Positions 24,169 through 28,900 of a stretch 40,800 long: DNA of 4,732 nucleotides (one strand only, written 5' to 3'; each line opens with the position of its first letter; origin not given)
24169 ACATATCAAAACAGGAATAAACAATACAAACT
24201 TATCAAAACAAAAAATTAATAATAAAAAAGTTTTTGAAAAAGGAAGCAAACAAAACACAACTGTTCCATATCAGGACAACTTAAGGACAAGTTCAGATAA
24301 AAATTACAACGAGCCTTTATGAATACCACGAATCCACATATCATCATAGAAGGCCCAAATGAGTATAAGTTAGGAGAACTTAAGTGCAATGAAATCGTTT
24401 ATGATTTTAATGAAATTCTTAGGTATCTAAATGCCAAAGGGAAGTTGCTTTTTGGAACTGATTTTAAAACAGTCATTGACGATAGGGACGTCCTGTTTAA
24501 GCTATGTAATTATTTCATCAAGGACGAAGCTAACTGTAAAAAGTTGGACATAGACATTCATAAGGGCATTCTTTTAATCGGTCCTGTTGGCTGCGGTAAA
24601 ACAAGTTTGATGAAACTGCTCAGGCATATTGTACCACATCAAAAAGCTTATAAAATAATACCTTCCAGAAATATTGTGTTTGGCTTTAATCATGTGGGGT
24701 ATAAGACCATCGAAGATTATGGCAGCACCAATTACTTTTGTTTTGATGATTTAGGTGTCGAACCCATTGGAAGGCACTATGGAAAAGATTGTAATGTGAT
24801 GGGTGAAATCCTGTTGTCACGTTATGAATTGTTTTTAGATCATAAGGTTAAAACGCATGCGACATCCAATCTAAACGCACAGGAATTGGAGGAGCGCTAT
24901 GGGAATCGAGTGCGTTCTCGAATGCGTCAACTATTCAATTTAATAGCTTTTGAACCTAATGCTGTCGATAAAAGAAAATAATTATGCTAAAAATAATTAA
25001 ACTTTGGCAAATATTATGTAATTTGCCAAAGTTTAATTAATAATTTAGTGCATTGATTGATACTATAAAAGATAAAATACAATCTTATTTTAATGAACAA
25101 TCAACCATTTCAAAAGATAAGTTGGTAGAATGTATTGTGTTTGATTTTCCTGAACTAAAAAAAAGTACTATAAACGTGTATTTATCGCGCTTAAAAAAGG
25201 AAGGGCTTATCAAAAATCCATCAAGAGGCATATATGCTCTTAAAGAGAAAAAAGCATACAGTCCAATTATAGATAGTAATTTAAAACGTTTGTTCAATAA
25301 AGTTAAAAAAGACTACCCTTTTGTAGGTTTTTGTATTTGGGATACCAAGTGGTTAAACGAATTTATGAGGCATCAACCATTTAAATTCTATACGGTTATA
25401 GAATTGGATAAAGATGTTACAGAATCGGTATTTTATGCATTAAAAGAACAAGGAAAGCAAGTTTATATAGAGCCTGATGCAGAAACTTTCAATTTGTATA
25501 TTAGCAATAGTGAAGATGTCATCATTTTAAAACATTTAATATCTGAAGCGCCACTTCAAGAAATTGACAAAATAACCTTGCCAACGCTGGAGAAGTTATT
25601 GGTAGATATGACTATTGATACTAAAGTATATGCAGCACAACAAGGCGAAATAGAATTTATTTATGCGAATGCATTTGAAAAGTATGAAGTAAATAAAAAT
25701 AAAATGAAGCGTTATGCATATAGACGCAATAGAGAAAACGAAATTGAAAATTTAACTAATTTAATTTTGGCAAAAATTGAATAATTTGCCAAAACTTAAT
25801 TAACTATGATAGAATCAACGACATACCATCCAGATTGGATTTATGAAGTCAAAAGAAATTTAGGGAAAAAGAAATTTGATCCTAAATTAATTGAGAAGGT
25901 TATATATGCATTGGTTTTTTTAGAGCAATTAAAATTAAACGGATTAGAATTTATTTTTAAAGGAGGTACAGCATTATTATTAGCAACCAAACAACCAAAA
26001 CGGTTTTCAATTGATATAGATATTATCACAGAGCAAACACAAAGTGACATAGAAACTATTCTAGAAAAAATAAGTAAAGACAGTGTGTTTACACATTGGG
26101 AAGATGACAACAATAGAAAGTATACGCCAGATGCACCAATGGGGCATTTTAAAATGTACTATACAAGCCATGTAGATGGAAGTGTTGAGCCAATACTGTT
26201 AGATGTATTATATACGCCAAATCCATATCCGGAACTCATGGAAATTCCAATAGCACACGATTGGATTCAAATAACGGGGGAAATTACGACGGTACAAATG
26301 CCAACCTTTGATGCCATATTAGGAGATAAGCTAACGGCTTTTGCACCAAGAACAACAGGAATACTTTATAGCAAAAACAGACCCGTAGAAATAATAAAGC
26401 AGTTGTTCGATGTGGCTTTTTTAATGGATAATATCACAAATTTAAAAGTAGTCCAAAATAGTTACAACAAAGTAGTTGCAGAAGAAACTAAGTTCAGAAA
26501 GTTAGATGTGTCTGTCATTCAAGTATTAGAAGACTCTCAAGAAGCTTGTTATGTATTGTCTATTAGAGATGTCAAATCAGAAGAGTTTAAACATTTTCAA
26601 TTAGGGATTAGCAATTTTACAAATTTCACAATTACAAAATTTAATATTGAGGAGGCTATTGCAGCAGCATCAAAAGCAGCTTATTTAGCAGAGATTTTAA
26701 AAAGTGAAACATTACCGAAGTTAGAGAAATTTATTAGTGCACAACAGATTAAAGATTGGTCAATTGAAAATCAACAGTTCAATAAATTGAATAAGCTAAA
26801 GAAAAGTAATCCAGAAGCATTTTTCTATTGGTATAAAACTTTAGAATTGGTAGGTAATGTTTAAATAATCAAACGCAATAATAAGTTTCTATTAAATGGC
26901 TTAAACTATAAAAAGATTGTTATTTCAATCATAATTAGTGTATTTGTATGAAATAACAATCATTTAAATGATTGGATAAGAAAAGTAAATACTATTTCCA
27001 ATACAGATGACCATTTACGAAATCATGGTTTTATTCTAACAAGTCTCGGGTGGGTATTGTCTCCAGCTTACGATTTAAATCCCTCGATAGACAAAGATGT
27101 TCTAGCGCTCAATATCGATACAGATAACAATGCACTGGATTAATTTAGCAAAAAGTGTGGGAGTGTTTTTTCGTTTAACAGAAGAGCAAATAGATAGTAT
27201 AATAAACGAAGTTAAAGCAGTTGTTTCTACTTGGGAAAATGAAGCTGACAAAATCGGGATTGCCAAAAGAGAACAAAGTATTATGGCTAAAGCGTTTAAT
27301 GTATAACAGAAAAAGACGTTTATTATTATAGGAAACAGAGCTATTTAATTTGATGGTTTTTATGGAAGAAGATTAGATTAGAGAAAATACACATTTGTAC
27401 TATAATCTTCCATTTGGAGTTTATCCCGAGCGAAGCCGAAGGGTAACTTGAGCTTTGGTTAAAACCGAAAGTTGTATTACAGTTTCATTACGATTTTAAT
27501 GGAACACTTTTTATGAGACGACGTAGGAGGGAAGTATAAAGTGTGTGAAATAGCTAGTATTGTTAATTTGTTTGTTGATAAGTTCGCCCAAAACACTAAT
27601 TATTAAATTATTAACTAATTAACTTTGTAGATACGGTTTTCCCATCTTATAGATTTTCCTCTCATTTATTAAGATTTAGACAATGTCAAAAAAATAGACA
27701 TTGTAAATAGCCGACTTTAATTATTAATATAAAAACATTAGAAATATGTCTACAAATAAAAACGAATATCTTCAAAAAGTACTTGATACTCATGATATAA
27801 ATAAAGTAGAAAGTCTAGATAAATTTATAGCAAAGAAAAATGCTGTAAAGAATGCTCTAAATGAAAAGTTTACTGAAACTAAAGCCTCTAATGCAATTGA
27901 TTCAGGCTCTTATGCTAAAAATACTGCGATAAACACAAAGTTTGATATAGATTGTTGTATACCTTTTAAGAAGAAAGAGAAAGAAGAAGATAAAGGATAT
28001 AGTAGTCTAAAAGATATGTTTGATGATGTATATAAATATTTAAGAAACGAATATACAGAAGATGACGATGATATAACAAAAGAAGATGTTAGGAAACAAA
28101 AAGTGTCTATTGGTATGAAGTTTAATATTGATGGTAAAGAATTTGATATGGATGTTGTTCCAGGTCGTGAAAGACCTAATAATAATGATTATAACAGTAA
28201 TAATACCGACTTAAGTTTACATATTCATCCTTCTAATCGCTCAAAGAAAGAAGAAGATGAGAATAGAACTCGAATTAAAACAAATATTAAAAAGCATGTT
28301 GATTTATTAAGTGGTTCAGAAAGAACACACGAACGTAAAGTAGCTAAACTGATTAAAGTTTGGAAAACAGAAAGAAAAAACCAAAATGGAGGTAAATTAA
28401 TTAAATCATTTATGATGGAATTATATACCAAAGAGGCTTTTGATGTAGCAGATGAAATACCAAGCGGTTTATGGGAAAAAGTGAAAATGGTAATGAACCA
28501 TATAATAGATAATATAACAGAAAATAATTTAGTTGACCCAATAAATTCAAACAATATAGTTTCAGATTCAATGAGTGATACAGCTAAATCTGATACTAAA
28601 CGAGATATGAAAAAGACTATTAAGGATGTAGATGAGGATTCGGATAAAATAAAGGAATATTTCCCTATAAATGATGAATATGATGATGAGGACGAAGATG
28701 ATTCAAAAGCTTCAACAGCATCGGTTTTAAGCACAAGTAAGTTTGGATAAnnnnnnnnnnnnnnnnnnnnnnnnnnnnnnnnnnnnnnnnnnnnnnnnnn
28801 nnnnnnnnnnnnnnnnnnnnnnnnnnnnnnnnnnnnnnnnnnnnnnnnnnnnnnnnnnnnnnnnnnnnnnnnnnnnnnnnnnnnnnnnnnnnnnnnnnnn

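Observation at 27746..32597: Five-gene coupled operon: CD-NTase-like enzyme, E2-E1-JAB triple fusion, nuclease, ParB/Srx-like and HAD-like proteins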

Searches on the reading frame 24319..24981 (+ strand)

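Call 52: search_protein_families(library=pfam, proteins=[window:24319-24981:+], max_evalue=0.001)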
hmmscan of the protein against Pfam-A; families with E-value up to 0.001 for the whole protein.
window:24319-24981:+ (220 aa): 1 family
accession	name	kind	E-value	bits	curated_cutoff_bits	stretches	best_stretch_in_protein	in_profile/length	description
PF03969.22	AFG1_ATPase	-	0.00056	19.4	27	0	77-192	57-173/361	AFG1-like ATPase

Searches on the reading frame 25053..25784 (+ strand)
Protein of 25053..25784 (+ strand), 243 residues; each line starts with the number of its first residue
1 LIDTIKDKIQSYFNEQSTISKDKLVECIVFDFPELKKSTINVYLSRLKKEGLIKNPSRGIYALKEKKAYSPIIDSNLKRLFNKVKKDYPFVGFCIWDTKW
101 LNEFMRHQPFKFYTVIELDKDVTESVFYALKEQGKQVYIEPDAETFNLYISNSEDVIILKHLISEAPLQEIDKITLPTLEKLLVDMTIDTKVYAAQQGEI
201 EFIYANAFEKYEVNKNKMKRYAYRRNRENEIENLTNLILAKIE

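Call 3: search_protein_families(library=pfam, proteins=[window:25053-25784:+], max_evalue=0.1)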
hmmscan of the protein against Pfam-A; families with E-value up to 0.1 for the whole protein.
window:25053-25784:+ (243 aa): 4 families
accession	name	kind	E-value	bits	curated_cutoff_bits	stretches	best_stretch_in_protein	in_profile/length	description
PF20217.3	DUF6577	-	1.6e-82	276.6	27.8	1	39-239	1-202/204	Family of unknown function (DUF6577)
PF14338.12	Mrr_N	-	0.0048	17.5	29.5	1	37-65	51-79/87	Mrr N-terminal domain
PF13338.12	AbiEi_4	-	0.013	16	25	1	43-63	28-48/49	Transcriptional regulator, AbiEi antitoxin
PF13412.12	HTH_24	-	0.05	13.6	21.9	1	35-54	29-48/48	Winged helix-turn-helix DNA-binding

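Call 4: search_protein_families(library=padloc, proteins=[window:25053-25784:+], max_evalue=0.1)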
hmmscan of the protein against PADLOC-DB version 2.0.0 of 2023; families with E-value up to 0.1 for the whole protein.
window:25053-25784:+ (243 aa): 13 families
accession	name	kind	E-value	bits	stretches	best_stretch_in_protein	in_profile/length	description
PDLC02235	AbiEi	-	3.5e-94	312.9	1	4-239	3-238/240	AbiEi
PDLC02261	AbiEi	-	2.2e-71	237.3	1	80-237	1-158/160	AbiEi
PDLC02243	AbiEi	-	1.2e-46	157.5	1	7-234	4-229/234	AbiEi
PDLC02257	AbiEi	-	3e-44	149.2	1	6-234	7-237/240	AbiEi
PDLC02226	AbiEi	-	0.00021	19.2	1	31-67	24-61/202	AbiEi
PDLC02283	AbiEi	-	0.0013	16.5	1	33-68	23-59/201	AbiEi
PDLC02225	AbiEi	-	0.0026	15.5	1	35-74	25-58/198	AbiEi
PDLC02265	AbiEi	-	0.0027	15.5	1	34-68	21-56/198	AbiEi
PDLC02253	AbiEi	-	0.0032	15.6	1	37-63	25-52/112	AbiEi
PDLC02232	AbiEi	-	0.0038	15.1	1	32-69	30-66/177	AbiEi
PDLC02247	AbiEi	-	0.0047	14.8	1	36-70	42-76/215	AbiEi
PDLC01859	CARF3--CARF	-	0.0091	13.7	0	36-61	181-206/213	-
PDLC03927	PsyrA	-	0.03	11.4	1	3-62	342-395/398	-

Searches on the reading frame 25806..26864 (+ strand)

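Call 3: search_protein_families(library=pfam, proteins=[window:25806-26864:+], max_evalue=0.1)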
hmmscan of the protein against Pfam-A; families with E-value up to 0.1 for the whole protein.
window:25806-26864:+ (352 aa): 1 family
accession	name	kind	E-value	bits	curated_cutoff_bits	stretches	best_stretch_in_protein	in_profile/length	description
PF08843.17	AbiEii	-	8.5e-21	75.4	22.5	1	45-242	11-192/238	Nucleotidyl transferase AbiEii toxin, Type IV TA system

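Call 4: search_protein_families(library=padloc, proteins=[window:25806-26864:+], max_evalue=0.1)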
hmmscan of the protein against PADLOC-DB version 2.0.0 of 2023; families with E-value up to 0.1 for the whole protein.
window:25806-26864:+ (352 aa): 22 families
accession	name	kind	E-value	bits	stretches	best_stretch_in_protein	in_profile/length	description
PDLC02299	AbiEii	-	5.2e-134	444.9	1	1-348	1-343/344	AbiEii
PDLC02292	AbiEii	-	2.5e-14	51.7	1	22-142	21-136/283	AbiEii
PDLC02297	AbiEii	-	4.8e-12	43.8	2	24-78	17-74/307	AbiEii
PDLC02291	AbiEii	-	1.1e-09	36.1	1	21-235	29-223/310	AbiEii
PDLC02305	AbiEii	-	3.6e-09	34.3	1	16-247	9-243/306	AbiEii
PDLC02316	AbiEii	-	1.8e-08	32.1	1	24-78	23-79/314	AbiEii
PDLC02289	AbiEii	-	6.2e-08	30.5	1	21-88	24-86/309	AbiEii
PDLC02307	AbiEii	-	2.8e-07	28.6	1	38-233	15-170/219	AbiEii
PDLC02328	AbiEii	-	1.1e-06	26.7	1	43-108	9-72/203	AbiEii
PDLC02304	AbiEii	-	1.9e-06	26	1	22-246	14-224/260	AbiEii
PDLC02330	AbiEii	-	2.4e-05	22.2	1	39-106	15-83/219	AbiEii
PDLC02302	AbiEii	-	8.7e-05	20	1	32-74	32-74/313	AbiEii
PDLC02290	AbiEii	-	0.00024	18.7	1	48-91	24-66/290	AbiEii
PDLC02288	AbiEii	-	0.00034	17.6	1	48-90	52-93/294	AbiEii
PDLC02295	AbiEii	-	0.00094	16.6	1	35-89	28-79/261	AbiEii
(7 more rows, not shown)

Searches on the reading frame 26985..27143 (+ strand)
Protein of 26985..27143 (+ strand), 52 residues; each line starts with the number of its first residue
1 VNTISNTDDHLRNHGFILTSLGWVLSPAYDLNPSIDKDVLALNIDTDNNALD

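Call 108: search_protein_families(library=pfam, proteins=[window:26985-27143:+], max_evalue=0.01)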
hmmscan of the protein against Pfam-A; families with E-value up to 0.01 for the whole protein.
window:26985-27143:+ (52 aa): 1 family
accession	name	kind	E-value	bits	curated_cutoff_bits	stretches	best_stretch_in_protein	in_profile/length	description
PF07804.18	HipA_C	-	3.1e-12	47.1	30.5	1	4-48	132-179/213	HipA-like C-terminal domain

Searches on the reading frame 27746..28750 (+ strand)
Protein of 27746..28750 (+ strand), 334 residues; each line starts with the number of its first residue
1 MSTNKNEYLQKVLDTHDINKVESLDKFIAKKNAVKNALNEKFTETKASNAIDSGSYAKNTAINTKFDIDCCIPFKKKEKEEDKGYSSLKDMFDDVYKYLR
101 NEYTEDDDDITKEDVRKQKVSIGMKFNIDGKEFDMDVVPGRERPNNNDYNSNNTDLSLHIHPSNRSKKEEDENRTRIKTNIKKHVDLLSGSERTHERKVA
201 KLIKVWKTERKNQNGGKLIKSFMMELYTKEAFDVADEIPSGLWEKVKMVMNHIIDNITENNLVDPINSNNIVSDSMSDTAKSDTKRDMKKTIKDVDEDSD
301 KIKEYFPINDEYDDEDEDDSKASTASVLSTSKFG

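Call 3: search_protein_families(library=pfam, proteins=[window:27746-28750:+], max_evalue=0.1)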
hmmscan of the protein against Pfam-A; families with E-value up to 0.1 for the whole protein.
window:27746-28750:+ (334 aa): 2 families
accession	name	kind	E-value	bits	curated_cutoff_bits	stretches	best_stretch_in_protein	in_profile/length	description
PF18144.7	SMODS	-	2.6e-07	31.5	26.5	1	23-150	20-139/164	Second Messenger Oligonucleotide or Dinucleotide Synthetase domain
PF01909.29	NTP_transf_2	-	0.0013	19.5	21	1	53-107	20-63/93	Nucleotidyltransferase domain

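Call 4: search_protein_families(library=padloc, proteins=[window:27746-28750:+], max_evalue=0.1)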
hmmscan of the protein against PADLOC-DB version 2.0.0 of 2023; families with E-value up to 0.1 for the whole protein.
window:27746-28750:+ (334 aa): 11 families
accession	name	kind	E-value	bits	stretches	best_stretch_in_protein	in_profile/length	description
PDLC00803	Cyclase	-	4.9e-67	224.2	1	4-309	2-252/253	oligonucleotide-cyclase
PDLC00823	Cyclase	-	2.2e-17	61.6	1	29-294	28-253/285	oligonucleotide-cyclase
PDLC00808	Cyclase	-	1.6e-12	45.4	1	31-269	36-248/325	oligonucleotide-cyclase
PDLC00785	Cyclase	-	1.1e-10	39.3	1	47-286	41-282/443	oligonucleotide-cyclase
PDLC00810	Cyclase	-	1.2e-10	39.5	1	49-296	48-269/335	oligonucleotide-cyclase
PDLC00776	Cyclase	-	3.4e-08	31.2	1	7-297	7-258/287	oligonucleotide-cyclase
PDLC00796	Cyclase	-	1.2e-07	29.5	1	20-303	15-277/432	oligonucleotide-cyclase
PDLC00792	Cyclase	-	1.1e-06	26.3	1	10-230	8-205/236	oligonucleotide-cyclase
PDLC00786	Cyclase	-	1.1e-06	26.3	1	22-103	19-104/293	oligonucleotide-cyclase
PDLC00814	Cyclase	-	4.7e-06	24.2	1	27-132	26-139/295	oligonucleotide-cyclase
PDLC00818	Cyclase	-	0.00024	18.7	1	26-252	23-230/322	oligonucleotide-cyclase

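Call 19: search_protein_families(library=ncbifam, proteins=[window:27746-28750:+], max_evalue=0.1)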
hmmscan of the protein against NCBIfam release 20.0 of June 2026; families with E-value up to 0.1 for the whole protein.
window:27746-28750:+ (334 aa): 3 families
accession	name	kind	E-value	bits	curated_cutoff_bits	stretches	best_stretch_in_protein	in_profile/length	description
NF041116.1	CBASS_cyclase_a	equivalog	1.1e-14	54.3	200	1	22-250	17-228/317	CBASS oligonucleotide cyclase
NF041117.1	CBASS_cyclase_b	equivalog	5.7e-13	49.1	200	1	25-296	16-252/275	CBASS oligonucleotide cyclase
TIGR03671.1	cca_archaeal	equivalog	0.00015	20.6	281.3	1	31-105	23-100/410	CCA tRNA nucleotidyltransferase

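Call 24: search_solved_structures(query=window:27746-28750:+, max_evalue=0.01, show_alignments=1)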
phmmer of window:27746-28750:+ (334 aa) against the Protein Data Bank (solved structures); distinct sequences matched with E-value up to 0.01: 1.
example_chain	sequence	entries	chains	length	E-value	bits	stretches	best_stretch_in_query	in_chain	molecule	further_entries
6p80_A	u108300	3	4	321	0.00013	24.7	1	45-235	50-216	E. coli MS115-1 NucC | E. coli MS115-1 CdnC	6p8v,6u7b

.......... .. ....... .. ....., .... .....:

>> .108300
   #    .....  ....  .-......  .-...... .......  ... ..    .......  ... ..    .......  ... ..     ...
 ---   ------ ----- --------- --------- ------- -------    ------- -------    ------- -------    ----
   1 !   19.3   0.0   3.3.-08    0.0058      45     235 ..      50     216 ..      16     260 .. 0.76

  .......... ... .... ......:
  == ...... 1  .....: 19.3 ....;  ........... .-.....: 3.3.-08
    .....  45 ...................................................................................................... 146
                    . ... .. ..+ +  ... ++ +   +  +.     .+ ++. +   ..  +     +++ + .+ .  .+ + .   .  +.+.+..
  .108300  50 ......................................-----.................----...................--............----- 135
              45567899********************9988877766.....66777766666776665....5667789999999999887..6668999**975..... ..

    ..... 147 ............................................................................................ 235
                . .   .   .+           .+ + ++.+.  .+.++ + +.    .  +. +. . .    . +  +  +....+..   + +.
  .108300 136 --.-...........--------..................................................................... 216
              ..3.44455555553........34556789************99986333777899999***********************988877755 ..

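Call 84: search_solved_structures(query=A5, max_evalue=0.1)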
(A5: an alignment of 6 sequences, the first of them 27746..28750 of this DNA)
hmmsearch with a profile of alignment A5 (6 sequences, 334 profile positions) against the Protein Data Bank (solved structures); distinct sequences matched with E-value up to 0.1: 3.
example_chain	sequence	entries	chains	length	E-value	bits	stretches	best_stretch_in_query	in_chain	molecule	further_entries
6p80_A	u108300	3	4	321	0.00022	23.6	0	25-140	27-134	E. coli MS115-1 NucC | E. coli MS115-1 CdnC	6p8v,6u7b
9h1z_A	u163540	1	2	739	0.011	18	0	32-103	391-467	2'-5'-oligoadenylate synthase 2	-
7x4f_A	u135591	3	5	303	0.024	16.9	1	33-169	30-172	Cyclic dipyrimidine nucleotide synthase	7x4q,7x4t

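Call 112: predict_structure(protein=window:27746-28750:+)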
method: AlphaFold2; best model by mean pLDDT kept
length: 334 residues; sequences in the alignment: 1
mean_pLDDT: 41.0   pTM: 0.22
mean pLDDT of the five models: 41.0, 40.8, 37.8, 37.9, 36.8
residues with pLDDT >= 90: 0; 70-90: 0; 50-70: 32; < 50: 302
segments of 3 or more residues with pLDDT < 50: 1-133, 135-164, 185-192, 195-200, 205-238, 252-331
pLDDT, mean of each block of 10 residues (from residue 1): 39 45 38 43 36 30 29 31 38 43 41 37 39 44 36 40 49 54 49 47 46 44 44 45 51 46 33 35 40 40 39 44 38 40
secondary structure, 60 per line:
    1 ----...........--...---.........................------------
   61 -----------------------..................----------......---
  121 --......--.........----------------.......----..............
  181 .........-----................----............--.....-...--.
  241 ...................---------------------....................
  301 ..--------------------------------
elements in order: H5-15 H24-48 H84-101 H112-117 E123-128 E131-139 E156-162 H167-189 H195-210 H215-226 H229-233 H240-259 H281-302
